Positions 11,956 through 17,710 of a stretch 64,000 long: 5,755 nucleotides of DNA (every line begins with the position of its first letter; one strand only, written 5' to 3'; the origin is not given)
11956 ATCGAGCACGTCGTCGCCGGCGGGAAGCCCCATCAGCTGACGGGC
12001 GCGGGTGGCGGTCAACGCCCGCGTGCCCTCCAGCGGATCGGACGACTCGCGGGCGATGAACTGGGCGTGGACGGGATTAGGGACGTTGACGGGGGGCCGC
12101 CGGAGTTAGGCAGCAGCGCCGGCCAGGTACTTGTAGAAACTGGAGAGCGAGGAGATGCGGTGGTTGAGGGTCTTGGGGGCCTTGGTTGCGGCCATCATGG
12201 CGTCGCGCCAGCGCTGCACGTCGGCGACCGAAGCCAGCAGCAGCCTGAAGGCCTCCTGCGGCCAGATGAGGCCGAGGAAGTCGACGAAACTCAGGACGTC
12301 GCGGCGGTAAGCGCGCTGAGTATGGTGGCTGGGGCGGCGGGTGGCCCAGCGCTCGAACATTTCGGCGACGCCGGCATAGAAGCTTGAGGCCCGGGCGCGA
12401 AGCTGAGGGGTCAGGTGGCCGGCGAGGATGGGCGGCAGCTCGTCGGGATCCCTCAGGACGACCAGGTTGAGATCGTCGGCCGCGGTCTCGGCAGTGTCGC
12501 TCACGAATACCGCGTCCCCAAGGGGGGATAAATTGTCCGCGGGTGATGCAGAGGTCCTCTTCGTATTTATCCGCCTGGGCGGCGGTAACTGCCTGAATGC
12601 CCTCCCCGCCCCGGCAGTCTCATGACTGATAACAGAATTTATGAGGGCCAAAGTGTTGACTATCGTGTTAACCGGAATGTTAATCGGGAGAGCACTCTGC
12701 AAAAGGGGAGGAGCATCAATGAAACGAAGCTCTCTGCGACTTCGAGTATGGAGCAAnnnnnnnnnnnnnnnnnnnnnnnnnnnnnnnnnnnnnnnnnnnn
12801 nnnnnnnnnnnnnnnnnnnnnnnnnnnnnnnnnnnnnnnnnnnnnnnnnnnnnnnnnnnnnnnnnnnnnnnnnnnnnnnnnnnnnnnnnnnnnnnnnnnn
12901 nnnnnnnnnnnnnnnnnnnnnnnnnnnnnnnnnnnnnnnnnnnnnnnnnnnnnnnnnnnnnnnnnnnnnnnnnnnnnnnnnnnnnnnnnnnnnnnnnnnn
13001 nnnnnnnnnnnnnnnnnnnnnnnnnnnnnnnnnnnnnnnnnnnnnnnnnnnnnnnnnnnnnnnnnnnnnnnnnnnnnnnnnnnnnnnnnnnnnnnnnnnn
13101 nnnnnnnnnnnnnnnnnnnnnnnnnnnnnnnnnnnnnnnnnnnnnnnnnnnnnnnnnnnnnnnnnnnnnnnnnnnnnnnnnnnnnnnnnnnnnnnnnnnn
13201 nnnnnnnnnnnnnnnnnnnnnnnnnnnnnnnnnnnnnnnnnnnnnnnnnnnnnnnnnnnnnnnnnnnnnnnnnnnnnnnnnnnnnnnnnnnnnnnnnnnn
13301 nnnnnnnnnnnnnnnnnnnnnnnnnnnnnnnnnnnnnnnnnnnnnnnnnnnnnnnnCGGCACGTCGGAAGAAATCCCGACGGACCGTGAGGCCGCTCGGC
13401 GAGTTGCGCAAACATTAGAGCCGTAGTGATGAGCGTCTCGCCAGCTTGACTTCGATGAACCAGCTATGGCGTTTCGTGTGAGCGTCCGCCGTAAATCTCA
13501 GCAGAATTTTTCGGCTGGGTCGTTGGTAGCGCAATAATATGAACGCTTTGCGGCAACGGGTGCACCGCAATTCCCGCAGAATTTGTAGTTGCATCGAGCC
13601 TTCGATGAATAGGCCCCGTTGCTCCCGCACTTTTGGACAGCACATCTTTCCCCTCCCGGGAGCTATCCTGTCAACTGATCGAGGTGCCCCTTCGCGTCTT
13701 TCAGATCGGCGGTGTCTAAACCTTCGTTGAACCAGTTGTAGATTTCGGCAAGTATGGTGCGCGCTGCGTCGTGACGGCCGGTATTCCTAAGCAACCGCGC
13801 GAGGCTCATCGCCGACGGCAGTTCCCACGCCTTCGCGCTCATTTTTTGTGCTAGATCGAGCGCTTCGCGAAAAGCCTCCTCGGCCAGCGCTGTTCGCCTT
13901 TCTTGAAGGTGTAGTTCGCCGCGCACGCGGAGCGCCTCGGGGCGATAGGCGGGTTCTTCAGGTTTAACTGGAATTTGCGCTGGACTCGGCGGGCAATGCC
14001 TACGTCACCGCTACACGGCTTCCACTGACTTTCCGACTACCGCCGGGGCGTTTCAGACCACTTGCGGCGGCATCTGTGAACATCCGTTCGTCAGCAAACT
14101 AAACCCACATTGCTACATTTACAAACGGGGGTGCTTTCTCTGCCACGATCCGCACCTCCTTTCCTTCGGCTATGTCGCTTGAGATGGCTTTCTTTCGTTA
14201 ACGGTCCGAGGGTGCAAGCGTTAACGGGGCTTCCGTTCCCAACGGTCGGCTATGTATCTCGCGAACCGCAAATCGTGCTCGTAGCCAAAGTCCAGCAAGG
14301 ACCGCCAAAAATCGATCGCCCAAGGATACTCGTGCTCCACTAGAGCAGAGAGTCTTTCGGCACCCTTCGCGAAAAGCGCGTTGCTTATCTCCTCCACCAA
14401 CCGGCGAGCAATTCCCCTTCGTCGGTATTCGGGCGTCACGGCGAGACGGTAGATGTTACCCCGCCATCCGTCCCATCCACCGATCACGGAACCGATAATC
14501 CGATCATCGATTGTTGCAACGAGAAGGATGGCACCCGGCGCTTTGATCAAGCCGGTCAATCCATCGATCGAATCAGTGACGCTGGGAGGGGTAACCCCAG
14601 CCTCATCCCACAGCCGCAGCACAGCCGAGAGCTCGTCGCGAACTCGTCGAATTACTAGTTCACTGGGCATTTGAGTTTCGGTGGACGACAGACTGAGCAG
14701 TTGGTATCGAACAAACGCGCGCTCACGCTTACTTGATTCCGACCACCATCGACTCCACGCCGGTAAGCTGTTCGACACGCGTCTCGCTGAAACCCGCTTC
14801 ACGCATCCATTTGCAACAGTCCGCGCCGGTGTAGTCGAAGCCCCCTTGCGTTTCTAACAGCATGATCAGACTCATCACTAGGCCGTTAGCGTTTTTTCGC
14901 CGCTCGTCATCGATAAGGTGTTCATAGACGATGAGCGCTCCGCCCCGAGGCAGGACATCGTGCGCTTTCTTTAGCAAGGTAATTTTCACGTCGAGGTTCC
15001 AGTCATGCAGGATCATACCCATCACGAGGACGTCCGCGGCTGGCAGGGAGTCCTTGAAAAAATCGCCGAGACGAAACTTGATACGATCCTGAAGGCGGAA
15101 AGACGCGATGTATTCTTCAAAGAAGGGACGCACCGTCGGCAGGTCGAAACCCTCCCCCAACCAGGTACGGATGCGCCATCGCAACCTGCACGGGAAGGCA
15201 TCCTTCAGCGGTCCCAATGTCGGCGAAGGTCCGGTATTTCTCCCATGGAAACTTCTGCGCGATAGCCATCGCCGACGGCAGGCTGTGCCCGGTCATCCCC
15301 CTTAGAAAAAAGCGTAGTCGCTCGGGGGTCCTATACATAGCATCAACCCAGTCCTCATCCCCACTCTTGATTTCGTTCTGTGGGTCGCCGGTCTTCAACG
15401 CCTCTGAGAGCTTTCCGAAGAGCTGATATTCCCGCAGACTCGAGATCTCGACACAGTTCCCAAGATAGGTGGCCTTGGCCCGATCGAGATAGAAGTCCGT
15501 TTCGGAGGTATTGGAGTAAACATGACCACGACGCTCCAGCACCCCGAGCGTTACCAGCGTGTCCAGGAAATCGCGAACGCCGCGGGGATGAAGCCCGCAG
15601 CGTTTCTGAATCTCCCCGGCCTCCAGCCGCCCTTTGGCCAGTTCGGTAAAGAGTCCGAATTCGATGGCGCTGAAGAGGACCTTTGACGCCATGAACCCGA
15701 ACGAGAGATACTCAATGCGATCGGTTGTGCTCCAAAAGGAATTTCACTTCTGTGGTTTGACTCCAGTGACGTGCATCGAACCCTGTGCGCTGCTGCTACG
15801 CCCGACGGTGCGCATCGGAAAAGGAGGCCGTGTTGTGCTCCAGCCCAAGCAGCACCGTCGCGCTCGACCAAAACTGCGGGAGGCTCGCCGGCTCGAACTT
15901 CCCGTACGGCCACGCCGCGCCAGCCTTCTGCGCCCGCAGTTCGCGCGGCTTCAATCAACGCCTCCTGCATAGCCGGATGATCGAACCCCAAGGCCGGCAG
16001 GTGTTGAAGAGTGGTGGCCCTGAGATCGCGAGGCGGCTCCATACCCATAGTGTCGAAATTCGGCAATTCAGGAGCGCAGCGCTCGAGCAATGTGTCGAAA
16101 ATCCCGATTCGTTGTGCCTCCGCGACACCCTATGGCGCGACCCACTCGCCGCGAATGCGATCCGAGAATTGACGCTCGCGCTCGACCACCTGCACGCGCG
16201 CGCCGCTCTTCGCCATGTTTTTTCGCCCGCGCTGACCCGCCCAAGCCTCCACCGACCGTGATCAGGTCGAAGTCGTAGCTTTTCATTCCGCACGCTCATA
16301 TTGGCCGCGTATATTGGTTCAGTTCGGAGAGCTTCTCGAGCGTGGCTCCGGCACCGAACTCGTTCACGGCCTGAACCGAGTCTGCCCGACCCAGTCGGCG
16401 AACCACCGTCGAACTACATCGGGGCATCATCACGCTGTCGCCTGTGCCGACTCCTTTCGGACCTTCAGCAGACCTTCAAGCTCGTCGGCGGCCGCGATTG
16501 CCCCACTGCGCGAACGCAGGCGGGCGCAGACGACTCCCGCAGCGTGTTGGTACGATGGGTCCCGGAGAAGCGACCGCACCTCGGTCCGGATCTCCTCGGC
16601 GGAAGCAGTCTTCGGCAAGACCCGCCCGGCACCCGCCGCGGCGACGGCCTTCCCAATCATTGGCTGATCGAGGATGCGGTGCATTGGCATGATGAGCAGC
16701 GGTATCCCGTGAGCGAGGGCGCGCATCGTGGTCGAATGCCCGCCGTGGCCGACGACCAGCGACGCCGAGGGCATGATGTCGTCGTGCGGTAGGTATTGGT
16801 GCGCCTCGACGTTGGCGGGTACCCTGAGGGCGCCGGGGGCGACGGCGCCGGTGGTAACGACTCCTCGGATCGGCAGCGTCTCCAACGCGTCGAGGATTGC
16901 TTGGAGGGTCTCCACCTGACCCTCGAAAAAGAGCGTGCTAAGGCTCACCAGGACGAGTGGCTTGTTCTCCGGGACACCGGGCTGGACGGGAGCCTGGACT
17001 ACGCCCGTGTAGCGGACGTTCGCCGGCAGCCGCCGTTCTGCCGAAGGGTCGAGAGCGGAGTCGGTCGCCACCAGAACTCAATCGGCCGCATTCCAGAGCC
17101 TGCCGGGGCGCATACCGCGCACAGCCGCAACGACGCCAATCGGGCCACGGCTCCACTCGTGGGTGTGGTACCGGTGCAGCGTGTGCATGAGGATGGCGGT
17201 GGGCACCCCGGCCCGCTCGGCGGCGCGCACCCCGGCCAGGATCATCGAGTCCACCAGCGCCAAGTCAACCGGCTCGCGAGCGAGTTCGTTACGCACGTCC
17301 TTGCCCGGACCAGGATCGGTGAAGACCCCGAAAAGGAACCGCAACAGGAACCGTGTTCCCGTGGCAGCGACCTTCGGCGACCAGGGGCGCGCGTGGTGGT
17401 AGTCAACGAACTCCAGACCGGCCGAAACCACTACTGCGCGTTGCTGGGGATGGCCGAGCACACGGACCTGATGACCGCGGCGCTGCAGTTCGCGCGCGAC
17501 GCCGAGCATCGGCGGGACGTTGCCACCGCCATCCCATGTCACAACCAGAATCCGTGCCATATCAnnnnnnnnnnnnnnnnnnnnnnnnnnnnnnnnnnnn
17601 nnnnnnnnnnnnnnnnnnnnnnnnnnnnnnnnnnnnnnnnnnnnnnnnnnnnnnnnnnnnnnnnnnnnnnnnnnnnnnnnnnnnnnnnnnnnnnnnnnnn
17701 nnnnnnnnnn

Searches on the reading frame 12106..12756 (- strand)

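Call 60: search_protein_families(library=pfam, proteins=[window:12106-12756:-], max_evalue=0.001)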
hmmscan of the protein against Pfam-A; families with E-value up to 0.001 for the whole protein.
window:12106-12756:- (216 aa): 1 family
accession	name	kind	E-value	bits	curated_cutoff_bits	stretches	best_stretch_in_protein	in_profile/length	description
PF02899.23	Phage_int_SAM_1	-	4e-10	40.3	22.3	1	138-212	10-80/83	Phage integrase, N-terminal SAM-like domain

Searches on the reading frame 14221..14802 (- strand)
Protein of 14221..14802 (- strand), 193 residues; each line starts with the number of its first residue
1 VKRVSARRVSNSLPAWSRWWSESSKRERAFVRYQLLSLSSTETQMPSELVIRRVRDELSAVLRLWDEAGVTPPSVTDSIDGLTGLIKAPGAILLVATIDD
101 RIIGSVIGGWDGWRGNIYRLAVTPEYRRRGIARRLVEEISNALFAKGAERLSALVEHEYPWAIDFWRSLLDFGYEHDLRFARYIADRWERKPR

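Call 60: search_protein_families(library=pfam, proteins=[window:14221-14802:-], max_evalue=0.001)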
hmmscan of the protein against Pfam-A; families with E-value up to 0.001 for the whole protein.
window:14221-14802:- (193 aa): 5 families
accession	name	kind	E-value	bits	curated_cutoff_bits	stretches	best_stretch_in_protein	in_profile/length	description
PF00583.31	Acetyltransf_1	-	5e-14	53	20.7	1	87-170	29-114/116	Acetyltransferase (GNAT) family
PF13508.13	Acetyltransf_7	-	1.5e-11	45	27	1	90-168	2-79/84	Acetyltransferase (GNAT) domain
PF13673.13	Acetyltransf_10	-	2.1e-07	31.4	23.6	1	83-149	23-86/128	Acetyltransferase (GNAT) domain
PF08445.16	FR47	-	1.4e-05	25.4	22.1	1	115-156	22-63/86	FR47-like protein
PF13480.13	Acetyltransf_6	-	1.7e-05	25.4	22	1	56-157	29-138/143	Acetyltransferase (GNAT) domain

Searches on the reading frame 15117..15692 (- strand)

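Call 60: search_protein_families(library=pfam, proteins=[window:15117-15692:-], max_evalue=0.001)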
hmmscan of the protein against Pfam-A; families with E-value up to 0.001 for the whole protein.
window:15117-15692:- (191 aa): 1 family
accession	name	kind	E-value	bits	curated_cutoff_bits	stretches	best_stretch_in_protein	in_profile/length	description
PF08100.18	Dimerisation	-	8.5e-12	45.2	25.6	1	1-69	17-91/93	O-methyltransferase dimerisation domain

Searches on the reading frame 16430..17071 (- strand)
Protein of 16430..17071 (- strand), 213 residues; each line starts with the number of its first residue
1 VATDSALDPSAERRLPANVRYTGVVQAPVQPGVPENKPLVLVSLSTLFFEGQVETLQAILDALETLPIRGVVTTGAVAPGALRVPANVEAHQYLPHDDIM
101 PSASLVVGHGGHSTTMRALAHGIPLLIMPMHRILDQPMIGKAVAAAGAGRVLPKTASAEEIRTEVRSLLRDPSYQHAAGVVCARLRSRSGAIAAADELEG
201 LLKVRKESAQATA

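Call 60: search_protein_families(library=pfam, proteins=[window:16430-17071:-], max_evalue=0.001)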
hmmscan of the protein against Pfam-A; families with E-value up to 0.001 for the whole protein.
window:16430-17071:- (213 aa): 3 families
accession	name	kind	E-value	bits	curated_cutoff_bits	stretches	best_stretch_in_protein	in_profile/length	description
PF06722.18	EryCIII-like_C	-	5.7e-15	56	31.7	1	71-183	15-127/145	Erythromycin biosynthesis protein CIII-like, C-terminal domain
PF00201.24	UDPGT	-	2.7e-11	43.4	19.5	1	38-177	276-414/499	UDP-glucoronosyl and UDP-glucosyl transferase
PF04101.22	Glyco_tran_28_C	-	2e-08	34.9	22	1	87-175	55-147/166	Glycosyltransferase family 28 C-terminal domain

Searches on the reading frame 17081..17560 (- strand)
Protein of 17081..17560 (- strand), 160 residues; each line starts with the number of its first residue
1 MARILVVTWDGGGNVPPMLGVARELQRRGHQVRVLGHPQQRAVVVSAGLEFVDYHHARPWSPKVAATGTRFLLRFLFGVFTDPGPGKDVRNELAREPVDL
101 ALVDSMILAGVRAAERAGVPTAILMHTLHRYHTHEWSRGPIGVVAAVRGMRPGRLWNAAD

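Call 60: search_protein_families(library=pfam, proteins=[window:17081-17560:-], max_evalue=0.001)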
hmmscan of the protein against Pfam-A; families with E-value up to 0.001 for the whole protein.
window:17081-17560:- (160 aa): 3 families
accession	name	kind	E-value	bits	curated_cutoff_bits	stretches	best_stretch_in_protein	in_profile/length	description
PF13439.12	Glyco_transf_4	-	4.9e-05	23.8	28.5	1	21-137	11-115/170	Glycosyltransferase Family 4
PF03033.26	Glyco_transf_28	-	0.00031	21.3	26.2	1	12-52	9-51/139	Glycosyltransferase family 28 N-terminal domain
PF13579.12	Glyco_trans_4_4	-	0.00048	20.9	29.7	1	19-136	8-111/158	Glycosyl transferase 4-like domain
